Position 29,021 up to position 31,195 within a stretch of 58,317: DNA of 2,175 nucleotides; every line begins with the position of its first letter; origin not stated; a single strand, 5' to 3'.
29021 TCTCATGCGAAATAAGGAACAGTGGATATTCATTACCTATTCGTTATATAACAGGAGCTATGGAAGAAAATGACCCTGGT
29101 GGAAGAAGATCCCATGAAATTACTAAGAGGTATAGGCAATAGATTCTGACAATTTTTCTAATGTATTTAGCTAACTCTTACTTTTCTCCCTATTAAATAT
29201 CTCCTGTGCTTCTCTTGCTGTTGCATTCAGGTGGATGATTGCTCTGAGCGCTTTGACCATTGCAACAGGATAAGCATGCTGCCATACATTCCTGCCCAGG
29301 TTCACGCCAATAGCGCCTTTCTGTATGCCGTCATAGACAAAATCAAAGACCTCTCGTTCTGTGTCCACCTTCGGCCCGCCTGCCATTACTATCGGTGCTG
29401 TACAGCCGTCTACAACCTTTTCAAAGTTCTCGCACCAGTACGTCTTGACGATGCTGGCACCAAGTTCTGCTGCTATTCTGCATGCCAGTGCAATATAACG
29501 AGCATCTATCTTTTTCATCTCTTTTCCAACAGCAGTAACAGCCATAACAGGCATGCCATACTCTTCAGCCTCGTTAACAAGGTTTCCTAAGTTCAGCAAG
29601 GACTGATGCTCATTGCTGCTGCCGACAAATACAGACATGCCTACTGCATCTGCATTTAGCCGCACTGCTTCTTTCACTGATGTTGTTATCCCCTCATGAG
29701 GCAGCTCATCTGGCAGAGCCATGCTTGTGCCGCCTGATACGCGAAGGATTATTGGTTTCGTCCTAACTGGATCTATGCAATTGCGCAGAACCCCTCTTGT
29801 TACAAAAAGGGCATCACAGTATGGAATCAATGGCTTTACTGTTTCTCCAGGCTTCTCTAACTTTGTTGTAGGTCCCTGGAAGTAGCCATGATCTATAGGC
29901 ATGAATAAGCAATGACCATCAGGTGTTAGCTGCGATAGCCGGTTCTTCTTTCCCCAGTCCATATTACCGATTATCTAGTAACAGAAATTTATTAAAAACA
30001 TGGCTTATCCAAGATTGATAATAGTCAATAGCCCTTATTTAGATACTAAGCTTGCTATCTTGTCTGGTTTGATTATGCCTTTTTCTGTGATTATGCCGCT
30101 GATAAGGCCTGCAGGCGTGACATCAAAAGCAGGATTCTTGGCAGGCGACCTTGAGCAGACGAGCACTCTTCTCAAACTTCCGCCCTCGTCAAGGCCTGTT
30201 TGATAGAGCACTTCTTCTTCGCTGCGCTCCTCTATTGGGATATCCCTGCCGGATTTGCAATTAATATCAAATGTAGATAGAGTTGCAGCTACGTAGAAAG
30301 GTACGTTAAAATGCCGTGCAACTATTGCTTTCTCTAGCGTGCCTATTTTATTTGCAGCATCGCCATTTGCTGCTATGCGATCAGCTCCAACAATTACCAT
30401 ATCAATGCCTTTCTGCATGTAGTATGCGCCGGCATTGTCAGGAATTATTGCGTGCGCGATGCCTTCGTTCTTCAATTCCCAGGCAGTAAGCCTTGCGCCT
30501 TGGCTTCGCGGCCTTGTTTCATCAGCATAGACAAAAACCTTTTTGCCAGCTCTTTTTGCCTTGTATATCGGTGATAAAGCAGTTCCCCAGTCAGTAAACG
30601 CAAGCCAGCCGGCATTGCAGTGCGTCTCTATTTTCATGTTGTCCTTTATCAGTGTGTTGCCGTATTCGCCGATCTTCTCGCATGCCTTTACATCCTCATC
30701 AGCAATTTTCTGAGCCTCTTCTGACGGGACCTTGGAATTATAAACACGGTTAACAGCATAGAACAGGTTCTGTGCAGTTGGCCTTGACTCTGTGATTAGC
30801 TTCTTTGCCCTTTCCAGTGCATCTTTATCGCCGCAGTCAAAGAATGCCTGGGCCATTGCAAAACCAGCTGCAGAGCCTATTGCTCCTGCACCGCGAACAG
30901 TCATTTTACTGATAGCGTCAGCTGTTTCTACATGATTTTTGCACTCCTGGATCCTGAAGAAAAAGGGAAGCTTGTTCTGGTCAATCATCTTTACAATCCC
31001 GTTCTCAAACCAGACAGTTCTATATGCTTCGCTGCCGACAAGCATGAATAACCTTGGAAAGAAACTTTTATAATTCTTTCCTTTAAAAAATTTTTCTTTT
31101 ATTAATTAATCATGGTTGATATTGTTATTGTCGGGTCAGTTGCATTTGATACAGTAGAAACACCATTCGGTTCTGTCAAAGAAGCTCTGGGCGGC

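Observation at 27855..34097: Candidate new oxidative-thiolytic 5'-deoxyadenosine/MTA salvage pathway (MtnP-MtnA-Zn dehydrogenase-LsrF)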

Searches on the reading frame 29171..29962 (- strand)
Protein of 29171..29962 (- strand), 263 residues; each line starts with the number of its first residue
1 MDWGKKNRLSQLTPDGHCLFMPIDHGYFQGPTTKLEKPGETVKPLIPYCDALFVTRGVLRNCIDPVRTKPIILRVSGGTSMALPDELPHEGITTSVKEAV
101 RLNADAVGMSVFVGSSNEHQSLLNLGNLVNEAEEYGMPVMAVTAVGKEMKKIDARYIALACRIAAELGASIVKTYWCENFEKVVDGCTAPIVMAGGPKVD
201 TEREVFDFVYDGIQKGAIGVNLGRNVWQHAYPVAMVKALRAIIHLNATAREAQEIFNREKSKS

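Call 3: search_protein_families(library=ncbifam, proteins=[window:29171-29962:-], max_evalue=0.00001)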
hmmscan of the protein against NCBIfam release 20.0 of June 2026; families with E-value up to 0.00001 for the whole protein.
window:29171-29962:- (263 aa): 7 families
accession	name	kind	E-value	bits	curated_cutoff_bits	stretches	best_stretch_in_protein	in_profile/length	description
NF006081.0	PRK08227.1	equivalog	2.3e-101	338.9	297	1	1-260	32-290/291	3-hydroxy-5-phosphonooxypentane-2,4-dione thiolase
NF005556.0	PRK07226.1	subfamily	4.7e-60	203.2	241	1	2-257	3-265/267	2-amino-3,7-dideoxy-D-threo-hept-6-ulosonate synthase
TIGR01949.1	ADH_synth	equivalog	1e-57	195.8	299.45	1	4-252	2-253/255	2-amino-3,7-dideoxy-D-threo-hept-6-ulosonate synthase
NF040816.1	Fbpase1_Arch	equivalog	3.6e-41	141.4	430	1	3-254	6-268/271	class I fructose-bisphosphate aldolase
NF041223.1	BagB_FevI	exception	6.8e-26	91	500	1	4-244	8-255/257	bagremycin/ferroverdin biosynthesis DhnA-type aldolase BagB/FevI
NF006704.0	PRK09250.1-1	equivalog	6.6e-17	61.3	277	1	12-174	34-208/308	class I fructose-bisphosphate aldolase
NF005321.0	PRK06852.1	equivalog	3.1e-14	52.8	420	1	95-259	130-307/308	aldolase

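Call 4: search_protein_families(library=pfam, proteins=[window:29171-29962:-], max_evalue=0.00001)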
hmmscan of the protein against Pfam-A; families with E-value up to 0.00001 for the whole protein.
window:29171-29962:- (263 aa): 1 family
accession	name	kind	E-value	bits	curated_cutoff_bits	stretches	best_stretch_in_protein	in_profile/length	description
PF01791.15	DeoC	-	9e-28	97.9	23.8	1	19-229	2-229/229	DeoC/LacD family aldolase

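Call 9: find_homologous_proteins(query=window:29171-29962:-, max_evalue=1e-20)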
Query window:29171-29962:- (263 aa): 8000 proteins with E <= 1e-20 among 8000 candidates; the best 120 are listed.
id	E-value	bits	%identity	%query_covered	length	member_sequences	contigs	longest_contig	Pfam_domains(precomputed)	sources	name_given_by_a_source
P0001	2.6e-162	557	92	100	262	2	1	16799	PF01791.16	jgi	jgi:putative autoinducer-2 (AI-2) aldolase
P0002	9.1e-150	515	85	99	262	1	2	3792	PF01791.16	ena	-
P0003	7.2e-146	503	83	99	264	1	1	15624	PF01791.16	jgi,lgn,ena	-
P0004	2.7e-141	488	81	100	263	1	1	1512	PF01791.16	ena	-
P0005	9.8e-141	486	81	100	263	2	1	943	PF01791.16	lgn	-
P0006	3.9e-140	484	81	99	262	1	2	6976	PF01791.16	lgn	-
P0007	2.8e-138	478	78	100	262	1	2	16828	PF01791.16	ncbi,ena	-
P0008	1.2e-137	476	81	99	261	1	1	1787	PF01791.16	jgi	jgi:putative autoinducer-2 (AI-2) aldolase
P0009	1.6e-137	475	78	100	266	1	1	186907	PF01791.16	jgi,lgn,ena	-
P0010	1.9e-137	475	78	99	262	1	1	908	PF01791.16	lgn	-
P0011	3.7e-137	474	78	100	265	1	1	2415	PF01791.16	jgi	jgi:putative autoinducer-2 (AI-2) aldolase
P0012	5.6e-137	473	79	99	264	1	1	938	PF01791.16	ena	-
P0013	6.7e-137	473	80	99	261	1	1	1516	PF01791.16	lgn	-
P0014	1.2e-136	472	84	92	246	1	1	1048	PF01791.16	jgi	jgi:putative autoinducer-2 (AI-2) aldolase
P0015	1.8e-136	472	78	100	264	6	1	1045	PF01791.16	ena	-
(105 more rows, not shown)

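Call 10: find_related_loci(query=window:29171-29962:-, collection=genome_contigs, flank=10000)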
Query window:29171-29962:- (263 aa) in genome_contigs; peptide patterns used: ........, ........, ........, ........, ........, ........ (x = any residue, [..] = any of these).
279 stretches matched a pattern; 206 encode a relative of the query (tblastn E <= 1e-3); the best 80 are kept; 80 distinct loci.
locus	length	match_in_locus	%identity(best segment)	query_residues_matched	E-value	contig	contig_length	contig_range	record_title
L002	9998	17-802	78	1-262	4e-144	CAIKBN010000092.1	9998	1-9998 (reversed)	uncultured archaeon isolate AlinenSediments_bin-3679 genome assembly, contig: bin-3679:092/178, whole genome shotgun seq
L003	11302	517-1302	78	1-262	3e-141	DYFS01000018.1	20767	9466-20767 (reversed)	MAG TPA_asm: Candidatus Hadarchaeum sp. isolate BE2011_56_16 Afr_mines_BE2011_758_length_20767_cov_6_076139, whole genom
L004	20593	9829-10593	79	1-256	4e-140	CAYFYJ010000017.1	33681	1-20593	MAG TPA_asm: uncultured archaeon isolate ERP108616_co1_428 genome assembly, contig: k119_793624, whole genome shotgun se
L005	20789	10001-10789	75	1-263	2e-138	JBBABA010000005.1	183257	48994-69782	MAG: Thermoplasmata archaeon isolate SO_2017_GW3_8 scaffold_18_c1_OW296A_2017, whole genome shotgun sequence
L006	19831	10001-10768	79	1-256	8e-138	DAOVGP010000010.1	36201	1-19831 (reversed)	MAG TPA_asm: Candidatus Aenigmatarchaeota archaeon isolate CSMAG_1138 CSMAG_1138_k141_437420_length_36201_cov_8.9951, wh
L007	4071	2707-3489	77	1-261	6e-141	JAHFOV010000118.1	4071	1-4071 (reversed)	MAG: Planctomycetota bacterium isolate nzgw511 NODE_34627_length_4072_cov_3.314351, whole genome shotgun sequence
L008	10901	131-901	78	1-257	6e-137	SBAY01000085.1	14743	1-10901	MAG: Nitrospira sp. isolate Bin_21_1 Hy_contig30210, whole genome shotgun sequence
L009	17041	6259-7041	76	1-261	1e-136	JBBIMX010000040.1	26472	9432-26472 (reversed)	MAG: Deltaproteobacteria bacterium isolate BQF270218_bin_242 NODE_431_length_26472_cov_5.927168, whole genome shotgun se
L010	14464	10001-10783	75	1-261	4e-135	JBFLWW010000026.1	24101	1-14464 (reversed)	MAG: Nitrospirota bacterium isolate MAG042 MAG042_26, whole genome shotgun sequence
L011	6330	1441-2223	75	1-261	3e-135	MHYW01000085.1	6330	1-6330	MAG: Planctomycetes bacterium RIFCSPHIGHO2_12_FULL_52_36 rifcsphigho2_12_scaffold_34256, whole genome shotgun sequence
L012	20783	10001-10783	75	1-261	5e-135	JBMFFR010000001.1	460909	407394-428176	MAG: Candidatus Brocadiia bacterium JP1 bin.217_1, whole genome shotgun sequence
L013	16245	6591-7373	74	1-261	9e-135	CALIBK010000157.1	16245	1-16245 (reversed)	MAG: uncultured bacterium isolate S1_Bin_MAXBIN__233_1 genome assembly, contig: c_000002343917, whole genome shotgun seq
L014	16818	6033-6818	73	1-262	3e-134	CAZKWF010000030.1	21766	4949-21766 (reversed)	MAG TPA_asm: uncultured Candidatus Bathyarchaeia archaeon isolate binchicken_co294_181 genome assembly, contig: NODE_273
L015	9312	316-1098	74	1-261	6e-134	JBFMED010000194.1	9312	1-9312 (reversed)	MAG: bacterium isolate MAG236 MAG236_194, whole genome shotgun sequence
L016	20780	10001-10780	75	1-260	1e-133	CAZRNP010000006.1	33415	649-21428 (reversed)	MAG TPA_asm: uncultured archaeon isolate binchicken_co278_280 genome assembly, contig: NODE_614_length_33415_cov_9.90149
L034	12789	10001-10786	72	1-262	2e-130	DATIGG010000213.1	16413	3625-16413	MAG TPA_asm: Thermodesulfobacteriota bacterium isolate SMAG_U16415 k141_2373010, whole genome shotgun sequence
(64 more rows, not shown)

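Call 14: search_solved_structures(query=window:29171-29962:-, show_alignments=2, max_evalue=1e-10)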
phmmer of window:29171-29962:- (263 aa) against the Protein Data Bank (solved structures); distinct sequences matched with E-value up to 1e-10: 7.
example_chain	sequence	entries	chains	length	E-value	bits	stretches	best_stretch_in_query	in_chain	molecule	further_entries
3gkf_O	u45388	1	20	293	1.2e-72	247.8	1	1-260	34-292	Aldolase lsrF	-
3glc_A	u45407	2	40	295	1.3e-72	247.7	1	1-260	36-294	Aldolase lsrF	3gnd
4p2v_A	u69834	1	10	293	8.5e-72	245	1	1-260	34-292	Uncharacterized aldolase LsrF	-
2qjg_A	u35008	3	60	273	2e-40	142.2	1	18-254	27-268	Putative aldolase MJ0400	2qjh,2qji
1w8s_A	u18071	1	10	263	4.3e-23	85.4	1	16-244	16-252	FRUCTOSE-BISPHOSPHATE ALDOLASE CLASS I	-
1ojx_A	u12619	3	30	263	4.8e-23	85.3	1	16-244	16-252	FRUCTOSE-BISPHOSPHATE ALDOLASE CLASS I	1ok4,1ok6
2yce_A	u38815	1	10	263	1.2e-22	83.9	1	16-244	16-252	FRUCTOSE-BISPHOSPHATE ALDOLASE CLASS 1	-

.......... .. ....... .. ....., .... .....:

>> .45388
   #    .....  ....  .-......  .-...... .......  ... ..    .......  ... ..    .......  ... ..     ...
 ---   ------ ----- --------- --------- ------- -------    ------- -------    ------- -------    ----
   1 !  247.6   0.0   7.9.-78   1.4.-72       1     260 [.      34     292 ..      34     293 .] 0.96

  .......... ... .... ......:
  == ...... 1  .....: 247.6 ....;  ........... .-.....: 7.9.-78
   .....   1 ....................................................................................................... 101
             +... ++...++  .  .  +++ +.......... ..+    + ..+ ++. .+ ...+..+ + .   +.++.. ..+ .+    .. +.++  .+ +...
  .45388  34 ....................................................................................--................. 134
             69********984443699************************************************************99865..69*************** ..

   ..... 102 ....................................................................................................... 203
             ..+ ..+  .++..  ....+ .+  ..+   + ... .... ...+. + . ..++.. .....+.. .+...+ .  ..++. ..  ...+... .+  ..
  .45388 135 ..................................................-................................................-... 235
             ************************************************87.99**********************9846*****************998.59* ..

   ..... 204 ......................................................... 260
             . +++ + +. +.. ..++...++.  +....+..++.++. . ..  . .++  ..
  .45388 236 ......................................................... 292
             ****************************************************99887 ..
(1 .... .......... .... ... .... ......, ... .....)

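Call 34: search_solved_structures(query=window:29171-29962:-, show_alignments=5, max_evalue=1e-20)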
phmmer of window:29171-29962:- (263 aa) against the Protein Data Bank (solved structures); distinct sequences matched with E-value up to 1e-20: 7.
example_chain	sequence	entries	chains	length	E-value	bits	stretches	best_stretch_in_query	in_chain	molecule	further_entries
3gkf_O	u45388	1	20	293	1.2e-72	247.8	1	1-260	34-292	Aldolase lsrF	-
3glc_A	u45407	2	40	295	1.3e-72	247.7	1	1-260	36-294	Aldolase lsrF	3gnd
4p2v_A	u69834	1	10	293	8.5e-72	245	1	1-260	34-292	Uncharacterized aldolase LsrF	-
2qjg_A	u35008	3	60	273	2e-40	142.2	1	18-254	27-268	Putative aldolase MJ0400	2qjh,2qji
1w8s_A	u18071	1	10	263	4.3e-23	85.4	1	16-244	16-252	FRUCTOSE-BISPHOSPHATE ALDOLASE CLASS I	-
1ojx_A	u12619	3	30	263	4.8e-23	85.3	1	16-244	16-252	FRUCTOSE-BISPHOSPHATE ALDOLASE CLASS I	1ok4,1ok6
2yce_A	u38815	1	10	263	1.2e-22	83.9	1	16-244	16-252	FRUCTOSE-BISPHOSPHATE ALDOLASE CLASS 1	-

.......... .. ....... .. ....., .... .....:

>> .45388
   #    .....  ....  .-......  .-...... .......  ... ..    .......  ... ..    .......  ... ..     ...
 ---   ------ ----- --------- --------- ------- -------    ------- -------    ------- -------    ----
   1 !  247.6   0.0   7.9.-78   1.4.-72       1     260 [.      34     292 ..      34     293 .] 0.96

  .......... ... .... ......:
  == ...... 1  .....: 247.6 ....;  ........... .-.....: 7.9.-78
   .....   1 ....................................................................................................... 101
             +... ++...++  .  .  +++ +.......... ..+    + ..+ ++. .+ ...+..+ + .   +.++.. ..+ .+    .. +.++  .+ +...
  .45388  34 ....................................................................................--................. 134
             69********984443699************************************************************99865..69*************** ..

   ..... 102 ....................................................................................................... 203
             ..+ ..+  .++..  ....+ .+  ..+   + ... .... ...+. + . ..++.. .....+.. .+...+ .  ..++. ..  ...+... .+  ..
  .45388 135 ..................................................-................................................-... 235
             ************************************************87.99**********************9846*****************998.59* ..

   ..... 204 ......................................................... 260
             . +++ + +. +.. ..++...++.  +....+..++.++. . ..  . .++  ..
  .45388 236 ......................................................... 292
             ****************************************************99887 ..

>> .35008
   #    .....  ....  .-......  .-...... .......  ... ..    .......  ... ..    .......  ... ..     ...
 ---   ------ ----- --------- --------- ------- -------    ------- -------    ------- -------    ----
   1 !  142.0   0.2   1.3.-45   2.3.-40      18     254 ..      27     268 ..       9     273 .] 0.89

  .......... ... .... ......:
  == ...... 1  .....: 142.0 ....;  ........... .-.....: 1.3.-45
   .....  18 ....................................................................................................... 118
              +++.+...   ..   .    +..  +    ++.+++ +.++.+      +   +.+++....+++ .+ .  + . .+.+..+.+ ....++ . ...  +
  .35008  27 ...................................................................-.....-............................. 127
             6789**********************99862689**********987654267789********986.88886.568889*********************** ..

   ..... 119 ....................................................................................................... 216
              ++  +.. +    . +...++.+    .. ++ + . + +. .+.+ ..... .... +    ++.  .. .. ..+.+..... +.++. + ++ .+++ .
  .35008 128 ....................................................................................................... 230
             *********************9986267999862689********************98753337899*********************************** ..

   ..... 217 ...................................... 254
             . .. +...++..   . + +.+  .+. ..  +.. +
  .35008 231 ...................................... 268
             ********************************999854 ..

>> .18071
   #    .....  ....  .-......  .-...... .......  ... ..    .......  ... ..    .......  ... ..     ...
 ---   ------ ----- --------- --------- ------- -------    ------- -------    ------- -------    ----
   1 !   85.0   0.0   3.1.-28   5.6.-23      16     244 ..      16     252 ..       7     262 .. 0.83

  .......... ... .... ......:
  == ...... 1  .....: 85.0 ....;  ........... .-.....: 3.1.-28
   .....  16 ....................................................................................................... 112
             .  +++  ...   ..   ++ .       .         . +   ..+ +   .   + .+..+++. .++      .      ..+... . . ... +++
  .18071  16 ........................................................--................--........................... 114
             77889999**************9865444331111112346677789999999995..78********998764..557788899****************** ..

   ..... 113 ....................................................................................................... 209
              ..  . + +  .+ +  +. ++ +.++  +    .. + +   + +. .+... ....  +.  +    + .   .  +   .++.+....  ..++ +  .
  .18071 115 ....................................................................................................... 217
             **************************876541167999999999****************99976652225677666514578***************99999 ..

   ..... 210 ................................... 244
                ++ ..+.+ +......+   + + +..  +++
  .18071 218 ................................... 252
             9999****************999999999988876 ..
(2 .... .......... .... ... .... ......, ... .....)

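Call 47: search_protein_families(library=ncbifam, proteins=[L006:11881-12462:+, L034:10992-12788:+, L006:13953-15062:+, L006:15070-15870:+], max_evalue=0.00001)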
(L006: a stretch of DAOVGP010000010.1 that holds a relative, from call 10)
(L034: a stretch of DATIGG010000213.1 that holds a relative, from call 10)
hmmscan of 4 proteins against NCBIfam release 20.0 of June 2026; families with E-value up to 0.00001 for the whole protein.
L006:11881-12462:+ (194 aa): 13 families
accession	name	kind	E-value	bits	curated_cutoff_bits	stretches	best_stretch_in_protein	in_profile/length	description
TIGR01086.1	fucA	equivalog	7.3e-11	42.2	400.25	1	45-122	24-94/214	L-fuculose-phosphate aldolase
NF005984.0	PRK08087.1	subfamily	2.1e-10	40.7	264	1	45-124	25-97/215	L-fuculose-phosphate aldolase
TIGR03328.1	salvage_mtnB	equivalog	6.2e-10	38.9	137.05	1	45-123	16-90/194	methylthioribulose 1-phosphate dehydratase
NF040649.1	FucA_Meth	equivalog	1.3e-09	38.2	250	1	46-178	22-158/179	L-fuculose phosphate aldolase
NF006672.0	PRK09220.1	equivalog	3.6e-09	36.3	226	1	45-126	30-106/209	methylthioribulose 1-phosphate dehydratase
NF053831.1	RU1PAldHalo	equivalog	6.9e-09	35.5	300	1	45-126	22-96/208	ribulose-1-phosphate aldolase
TIGR04506.1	F_threo_transal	equivalog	8.1e-09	34.8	650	1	39-183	464-602/609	fluorothreonine transaldolase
NF006208.0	PRK08333.1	equivalog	1.5e-08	34.5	267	1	44-178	23-165/189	aldolase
NF006413.0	PRK08660.1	equivalog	3.7e-08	33.4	203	1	44-183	20-164/184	aldolase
NF005123.0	PRK06557.1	subfamily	6e-07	29.3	251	1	37-129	20-111/223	L-ribulose-5-phosphate 4-epimerase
NF005244.0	PRK06754.1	equivalog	1.4e-06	27.6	281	1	45-122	26-100/214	methylthioribulose 1-phosphate dehydratase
NF043034.1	OxoTetrPhDc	equivalog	1.9e-06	27.8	250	0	45-122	24-95/205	3-oxo-tetronate 4-phosphate decarboxylase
NF005302.0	PRK06833.1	equivalog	3.1e-06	26.8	264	1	48-124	28-100/214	L-fuculose-phosphate aldolase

L034:10992-12788:+ (599 aa): 195 families (the best 25 are shown)
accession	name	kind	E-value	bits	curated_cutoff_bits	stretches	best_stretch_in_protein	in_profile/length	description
NF006194.0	PRK08324.2-2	equivalog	2.6e-221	737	686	1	1-599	1-601/703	bifunctional aldolase/short-chain dehydrogenase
NF006195.0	PRK08324.2-3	equivalog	4.7e-161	537.3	931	1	1-598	1-585/678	bifunctional aldolase/short-chain dehydrogenase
NF006192.0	PRK08324.1-6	equivalog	1.1e-160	536.3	639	1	1-595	1-589/685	bifunctional aldolase/short-chain dehydrogenase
NF006196.0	PRK08324.2-4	equivalog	6.9e-137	457.6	831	1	1-599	1-564/657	bifunctional aldolase/short-chain dehydrogenase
NF006193.0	PRK08324.2-1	subfamily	3.9e-129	431.9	1213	1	1-595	1-609/705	bifunctional aldolase/short-chain dehydrogenase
NF006190.0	PRK08324.1-4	equivalog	1.2e-126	423.5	1014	1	19-594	13-584/689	bifunctional aldolase/short-chain dehydrogenase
TIGR02632.1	RhaD_aldol-ADH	equivalog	1.6e-121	406.8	567.75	1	28-597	5-575/676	bifunctional rhamnulose-1-phosphate aldolase/short-chain dehydrogenase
NF006189.0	PRK08324.1-3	equivalog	1.5e-111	374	634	1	23-597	24-598/701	bifunctional rhamnulose-1-phosphate aldolase/short-chain dehydrogenase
NF006191.0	PRK08324.1-5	equivalog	3.2e-96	323.3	1240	1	21-596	25-603/706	bifunctional aldolase/short-chain dehydrogenase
NF006197.0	PRK08324.2-5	equivalog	5.3e-80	269.5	627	1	21-467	14-451/583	bifunctional aldolase/short-chain dehydrogenase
NF006188.0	PRK08324.1-1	equivalog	6.9e-80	269.2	1152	1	27-599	10-580/679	bifunctional aldolase/short-chain dehydrogenase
NF004526.0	PRK05872.1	subfamily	1.5e-37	129.3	276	1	431-598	4-166/297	short-chain dehydrogenase/reductase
NF005594.0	PRK07326.1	equivalog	8e-32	110.7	271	1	436-596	5-160/237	SDR family oxidoreductase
TIGR01963.1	PHB_DH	subfamily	3.6e-30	105.1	307.05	1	438-595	2-156/255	3-hydroxybutyrate dehydrogenase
NF005559.1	PRK07231.1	subfamily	3.8e-30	105.2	215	1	435-595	2-159/249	glucose 1-dehydrogenase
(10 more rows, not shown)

L006:13953-15062:+ (370 aa): 0 families

L006:15070-15870:+ (267 aa): 6 families
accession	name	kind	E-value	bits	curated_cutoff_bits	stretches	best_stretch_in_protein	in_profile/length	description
NF009321.0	PRK12676.1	equivalog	4.9e-65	219.2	264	1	3-266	5-262/264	bifunctional fructose-bisphosphatase/inositol-phosphate phosphatase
NF010678.0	PRK14076.1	equivalog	5.1e-44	151.1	493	1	6-266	6-283/570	bifunctional NADP phosphatase/NAD kinase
TIGR02067.1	his_9_HisN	equivalog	1.2e-20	74.1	275.15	1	34-266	33-251/252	histidinol-phosphatase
NF008027.1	PRK10757.1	equivalog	3.3e-18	65.6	332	1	40-235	38-233/267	inositol-1-monophosphatase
TIGR01331.1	bisphos_cysQ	equivalog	7.2e-17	61.8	228.8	1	46-243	39-238/250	3'(2'),5'-bisphosphate nucleotidase CysQ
NF008182.0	PRK10931.1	equivalog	1.8e-07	30.5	379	1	49-237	44-228/246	3'(2'),5'-bisphosphate nucleotidase CysQ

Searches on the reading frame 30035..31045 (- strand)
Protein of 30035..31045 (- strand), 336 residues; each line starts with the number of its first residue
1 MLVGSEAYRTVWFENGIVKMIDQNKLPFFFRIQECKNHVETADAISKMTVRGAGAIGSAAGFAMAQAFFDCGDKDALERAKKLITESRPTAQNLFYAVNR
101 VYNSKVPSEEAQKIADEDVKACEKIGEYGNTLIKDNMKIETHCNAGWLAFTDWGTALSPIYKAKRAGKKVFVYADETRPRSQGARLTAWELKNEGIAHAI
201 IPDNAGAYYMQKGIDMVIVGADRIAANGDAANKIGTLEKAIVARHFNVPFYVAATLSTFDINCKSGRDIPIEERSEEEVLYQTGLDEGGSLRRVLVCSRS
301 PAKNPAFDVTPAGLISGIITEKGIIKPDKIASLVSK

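Call 3: search_protein_families(library=ncbifam, proteins=[window:30035-31045:-], max_evalue=0.00001)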
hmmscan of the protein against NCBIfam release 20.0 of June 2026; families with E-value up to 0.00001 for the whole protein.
window:30035-31045:- (336 aa): 8 families
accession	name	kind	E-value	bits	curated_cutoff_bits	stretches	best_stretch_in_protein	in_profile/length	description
NF004326.0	PRK05720.1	subfamily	2.3e-117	391.7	271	1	6-332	9-347/358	s-methyl-5-thioribose-1-phosphate isomerase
TIGR00512.1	salvage_mtnA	equivalog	6e-108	360.8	279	1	9-326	1-334/335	S-methyl-5-thioribose-1-phosphate isomerase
TIGR00524.1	eIF-2B_rel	subfamily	2.7e-96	322.3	185.85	1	35-327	1-303/303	S-methyl-5-thioribose-1-phosphate isomerase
NF004700.0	PRK06036.1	equivalog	2.8e-83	279.8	528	1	9-328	2-331/339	S-methyl-5-thioribose-1-phosphate isomerase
NF004436.0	PRK05772.1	equivalog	4.9e-72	243.2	521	1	12-327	21-351/363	S-methyl-5-thioribose-1-phosphate isomerase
TIGR00511.1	ribulose_e2b2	equivalog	1.1e-54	185.7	314.1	1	40-334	4-295/301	ribose 1,5-bisphosphate isomerase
NF006210.0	PRK08335.1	equivalog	3.7e-20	72.3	339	1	59-329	30-273/275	translation initiation factor IF-2B subunit alpha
NF004994.0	PRK06372.1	equivalog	1.7e-13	50.6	249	1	171-253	111-191/253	translation initiation factor IF-2B subunit delta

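Call 4: search_protein_families(library=pfam, proteins=[window:30035-31045:-], max_evalue=0.00001)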
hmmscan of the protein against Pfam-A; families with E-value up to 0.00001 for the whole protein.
window:30035-31045:- (336 aa): 1 family
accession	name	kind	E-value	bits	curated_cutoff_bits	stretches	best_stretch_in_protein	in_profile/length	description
PF01008.23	IF-2B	-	2.8e-70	237.2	22.4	1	74-327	32-280/280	Initiation factor 2 subunit family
